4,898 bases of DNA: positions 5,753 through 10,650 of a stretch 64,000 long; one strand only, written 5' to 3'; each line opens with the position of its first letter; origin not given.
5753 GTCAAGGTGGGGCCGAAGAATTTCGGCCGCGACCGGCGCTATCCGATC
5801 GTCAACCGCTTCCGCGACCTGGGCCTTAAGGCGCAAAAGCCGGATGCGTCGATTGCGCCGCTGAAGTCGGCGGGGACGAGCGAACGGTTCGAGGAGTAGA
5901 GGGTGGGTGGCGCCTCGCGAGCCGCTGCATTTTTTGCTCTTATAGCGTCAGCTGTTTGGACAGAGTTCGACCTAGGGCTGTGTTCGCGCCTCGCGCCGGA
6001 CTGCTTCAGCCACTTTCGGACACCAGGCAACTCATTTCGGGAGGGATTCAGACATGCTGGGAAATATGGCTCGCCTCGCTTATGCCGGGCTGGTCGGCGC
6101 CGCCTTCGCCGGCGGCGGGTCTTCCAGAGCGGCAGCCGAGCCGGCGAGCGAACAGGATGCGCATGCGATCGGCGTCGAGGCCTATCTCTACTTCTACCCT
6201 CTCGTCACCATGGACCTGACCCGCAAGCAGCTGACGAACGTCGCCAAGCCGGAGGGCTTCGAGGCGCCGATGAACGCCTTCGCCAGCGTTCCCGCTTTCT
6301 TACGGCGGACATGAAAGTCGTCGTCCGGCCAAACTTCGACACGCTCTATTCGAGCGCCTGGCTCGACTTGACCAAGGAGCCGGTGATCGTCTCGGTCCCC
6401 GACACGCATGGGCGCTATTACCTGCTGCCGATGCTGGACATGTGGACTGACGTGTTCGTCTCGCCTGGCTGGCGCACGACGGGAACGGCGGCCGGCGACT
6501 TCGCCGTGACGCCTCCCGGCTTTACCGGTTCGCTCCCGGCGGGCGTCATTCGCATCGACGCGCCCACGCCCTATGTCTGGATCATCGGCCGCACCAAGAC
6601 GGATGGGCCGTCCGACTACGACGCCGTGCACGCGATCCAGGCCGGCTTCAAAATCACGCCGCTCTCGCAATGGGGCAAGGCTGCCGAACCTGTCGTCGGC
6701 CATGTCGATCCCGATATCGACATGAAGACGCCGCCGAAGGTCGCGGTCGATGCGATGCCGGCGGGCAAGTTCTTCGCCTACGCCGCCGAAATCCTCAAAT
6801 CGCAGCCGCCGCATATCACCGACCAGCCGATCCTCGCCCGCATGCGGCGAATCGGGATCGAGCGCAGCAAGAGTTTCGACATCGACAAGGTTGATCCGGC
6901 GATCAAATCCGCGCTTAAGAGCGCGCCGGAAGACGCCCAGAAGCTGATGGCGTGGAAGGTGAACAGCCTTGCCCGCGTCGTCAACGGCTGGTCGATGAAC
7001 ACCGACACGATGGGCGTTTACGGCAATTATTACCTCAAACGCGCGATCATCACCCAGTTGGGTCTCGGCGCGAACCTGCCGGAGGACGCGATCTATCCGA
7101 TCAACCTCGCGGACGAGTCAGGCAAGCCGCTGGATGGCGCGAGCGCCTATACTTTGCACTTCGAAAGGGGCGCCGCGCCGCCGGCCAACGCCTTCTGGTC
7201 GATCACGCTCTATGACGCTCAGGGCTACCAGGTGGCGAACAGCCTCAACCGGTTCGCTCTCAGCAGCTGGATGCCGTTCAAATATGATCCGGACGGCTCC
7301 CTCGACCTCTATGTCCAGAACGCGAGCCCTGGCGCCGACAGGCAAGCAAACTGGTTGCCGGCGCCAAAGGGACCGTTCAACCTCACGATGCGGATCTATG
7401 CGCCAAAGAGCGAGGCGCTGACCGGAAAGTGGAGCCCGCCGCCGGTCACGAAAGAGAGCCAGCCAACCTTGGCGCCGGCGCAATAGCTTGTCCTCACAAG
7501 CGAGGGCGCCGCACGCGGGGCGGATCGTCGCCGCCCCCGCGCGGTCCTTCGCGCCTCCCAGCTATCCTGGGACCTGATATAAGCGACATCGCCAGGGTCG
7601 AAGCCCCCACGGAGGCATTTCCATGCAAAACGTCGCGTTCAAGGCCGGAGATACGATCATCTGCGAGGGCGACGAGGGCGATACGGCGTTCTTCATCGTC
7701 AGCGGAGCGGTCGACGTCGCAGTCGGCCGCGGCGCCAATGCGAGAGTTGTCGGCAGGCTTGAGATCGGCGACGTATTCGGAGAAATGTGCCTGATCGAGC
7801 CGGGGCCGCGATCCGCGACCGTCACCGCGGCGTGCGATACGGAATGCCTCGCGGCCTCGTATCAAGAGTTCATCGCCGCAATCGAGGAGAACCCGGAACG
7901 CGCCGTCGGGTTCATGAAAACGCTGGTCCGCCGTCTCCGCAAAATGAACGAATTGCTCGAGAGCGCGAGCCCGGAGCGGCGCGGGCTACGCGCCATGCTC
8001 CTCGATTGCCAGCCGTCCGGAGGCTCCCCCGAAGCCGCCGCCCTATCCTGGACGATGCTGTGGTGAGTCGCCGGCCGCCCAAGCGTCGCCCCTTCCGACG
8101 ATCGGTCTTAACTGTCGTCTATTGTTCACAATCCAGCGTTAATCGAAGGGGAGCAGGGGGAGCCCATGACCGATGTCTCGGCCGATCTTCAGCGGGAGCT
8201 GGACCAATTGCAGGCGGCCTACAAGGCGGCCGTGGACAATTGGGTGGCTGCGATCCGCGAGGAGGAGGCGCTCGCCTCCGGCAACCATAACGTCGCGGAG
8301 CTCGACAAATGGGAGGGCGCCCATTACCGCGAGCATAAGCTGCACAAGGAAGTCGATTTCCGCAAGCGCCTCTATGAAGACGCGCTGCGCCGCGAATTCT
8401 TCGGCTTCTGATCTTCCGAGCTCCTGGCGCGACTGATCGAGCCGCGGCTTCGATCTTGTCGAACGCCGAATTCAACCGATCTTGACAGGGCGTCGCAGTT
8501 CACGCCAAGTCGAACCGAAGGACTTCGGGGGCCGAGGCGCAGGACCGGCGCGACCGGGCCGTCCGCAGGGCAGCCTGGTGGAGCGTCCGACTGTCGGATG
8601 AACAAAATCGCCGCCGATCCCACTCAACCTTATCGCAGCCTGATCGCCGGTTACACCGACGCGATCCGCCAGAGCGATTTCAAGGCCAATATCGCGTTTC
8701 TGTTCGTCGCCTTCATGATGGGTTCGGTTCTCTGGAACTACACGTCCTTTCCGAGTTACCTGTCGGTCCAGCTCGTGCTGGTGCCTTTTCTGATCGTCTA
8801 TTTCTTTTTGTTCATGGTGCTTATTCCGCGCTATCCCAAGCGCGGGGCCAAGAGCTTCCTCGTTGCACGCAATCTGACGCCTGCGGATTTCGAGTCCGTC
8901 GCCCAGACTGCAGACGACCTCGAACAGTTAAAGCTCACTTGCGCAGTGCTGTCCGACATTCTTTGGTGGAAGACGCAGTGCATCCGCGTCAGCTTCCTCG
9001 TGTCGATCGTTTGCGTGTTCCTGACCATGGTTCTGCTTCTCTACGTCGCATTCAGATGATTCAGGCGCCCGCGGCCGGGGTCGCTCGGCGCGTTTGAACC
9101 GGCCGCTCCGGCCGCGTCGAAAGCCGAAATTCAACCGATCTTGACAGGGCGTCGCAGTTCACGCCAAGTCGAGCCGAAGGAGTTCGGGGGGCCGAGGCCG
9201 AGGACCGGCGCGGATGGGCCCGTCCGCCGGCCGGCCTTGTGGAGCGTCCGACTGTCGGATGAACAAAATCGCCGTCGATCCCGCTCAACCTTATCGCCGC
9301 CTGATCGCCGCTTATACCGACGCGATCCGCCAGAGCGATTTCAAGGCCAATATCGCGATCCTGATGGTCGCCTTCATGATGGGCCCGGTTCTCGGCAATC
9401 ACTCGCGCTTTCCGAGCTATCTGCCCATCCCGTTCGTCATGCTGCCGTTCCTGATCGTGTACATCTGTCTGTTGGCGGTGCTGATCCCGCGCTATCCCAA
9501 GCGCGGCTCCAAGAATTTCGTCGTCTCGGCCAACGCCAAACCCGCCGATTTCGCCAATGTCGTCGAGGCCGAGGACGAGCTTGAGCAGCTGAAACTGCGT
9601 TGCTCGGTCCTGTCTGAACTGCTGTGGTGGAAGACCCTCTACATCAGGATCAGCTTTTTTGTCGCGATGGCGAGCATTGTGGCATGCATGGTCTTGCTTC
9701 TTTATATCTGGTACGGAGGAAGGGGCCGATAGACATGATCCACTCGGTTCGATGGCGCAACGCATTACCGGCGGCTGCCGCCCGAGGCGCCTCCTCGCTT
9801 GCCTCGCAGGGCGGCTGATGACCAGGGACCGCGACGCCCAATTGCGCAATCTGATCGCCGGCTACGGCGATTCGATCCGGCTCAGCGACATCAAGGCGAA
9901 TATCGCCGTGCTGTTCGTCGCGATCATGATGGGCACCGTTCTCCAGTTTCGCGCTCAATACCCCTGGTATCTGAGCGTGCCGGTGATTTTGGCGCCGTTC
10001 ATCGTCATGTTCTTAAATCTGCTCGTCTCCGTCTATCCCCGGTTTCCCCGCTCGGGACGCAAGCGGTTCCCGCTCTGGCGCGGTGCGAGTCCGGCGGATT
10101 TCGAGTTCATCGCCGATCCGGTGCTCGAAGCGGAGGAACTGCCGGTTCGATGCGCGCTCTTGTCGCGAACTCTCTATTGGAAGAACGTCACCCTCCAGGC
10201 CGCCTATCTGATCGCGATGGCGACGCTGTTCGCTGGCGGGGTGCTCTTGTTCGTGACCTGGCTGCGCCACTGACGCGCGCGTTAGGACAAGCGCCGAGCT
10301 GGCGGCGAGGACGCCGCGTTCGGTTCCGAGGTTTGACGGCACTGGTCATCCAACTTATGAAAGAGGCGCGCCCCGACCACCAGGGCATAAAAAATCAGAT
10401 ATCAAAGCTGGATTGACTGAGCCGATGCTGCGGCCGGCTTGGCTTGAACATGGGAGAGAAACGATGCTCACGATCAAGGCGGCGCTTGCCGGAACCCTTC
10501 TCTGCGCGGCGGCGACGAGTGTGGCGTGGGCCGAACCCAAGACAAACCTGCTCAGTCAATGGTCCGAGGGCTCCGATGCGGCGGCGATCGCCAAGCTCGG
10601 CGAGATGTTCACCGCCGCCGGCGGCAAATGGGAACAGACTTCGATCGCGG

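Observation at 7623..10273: Orphan cNMP-binding protein next to three tandem PycTM/DUF5706-like membrane proteins, with no cyclase nearby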

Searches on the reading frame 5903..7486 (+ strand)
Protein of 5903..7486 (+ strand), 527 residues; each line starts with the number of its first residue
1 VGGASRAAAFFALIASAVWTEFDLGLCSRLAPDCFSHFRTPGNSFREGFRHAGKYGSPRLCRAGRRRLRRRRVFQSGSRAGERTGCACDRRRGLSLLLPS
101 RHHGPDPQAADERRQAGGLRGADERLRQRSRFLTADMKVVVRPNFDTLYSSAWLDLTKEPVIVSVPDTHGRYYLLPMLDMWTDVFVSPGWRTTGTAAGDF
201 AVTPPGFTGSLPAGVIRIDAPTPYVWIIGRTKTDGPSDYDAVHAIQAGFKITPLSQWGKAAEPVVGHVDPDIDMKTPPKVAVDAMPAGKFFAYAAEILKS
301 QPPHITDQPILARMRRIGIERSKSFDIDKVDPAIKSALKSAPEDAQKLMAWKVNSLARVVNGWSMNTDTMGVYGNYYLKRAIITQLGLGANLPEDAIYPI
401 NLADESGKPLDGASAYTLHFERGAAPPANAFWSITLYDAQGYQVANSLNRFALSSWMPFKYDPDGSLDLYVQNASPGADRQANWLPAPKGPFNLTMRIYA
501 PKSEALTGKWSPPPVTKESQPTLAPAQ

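Call 3: search_protein_families(library=pfam, proteins=[window:5903-7486:+], max_evalue=1)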
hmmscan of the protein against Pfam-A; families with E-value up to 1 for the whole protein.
window:5903-7486:+ (527 aa): 2 families
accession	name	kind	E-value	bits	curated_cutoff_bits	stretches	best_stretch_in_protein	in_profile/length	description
PF06863.17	DUF1254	-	7.7e-50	169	22.2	1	129-253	7-133/133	Protein of unknown function (DUF1254)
PF06742.16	DUF1214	-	7.8e-34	117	25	1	396-502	2-111/112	Protein of unknown function (DUF1214)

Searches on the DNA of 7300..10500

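Call 31: search_rna_families(source=window, start=7300, end=10500, threshold=evalue, max_evalue=1)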
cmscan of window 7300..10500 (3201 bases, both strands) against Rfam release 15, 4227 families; matches with E-value up to 1: 0.
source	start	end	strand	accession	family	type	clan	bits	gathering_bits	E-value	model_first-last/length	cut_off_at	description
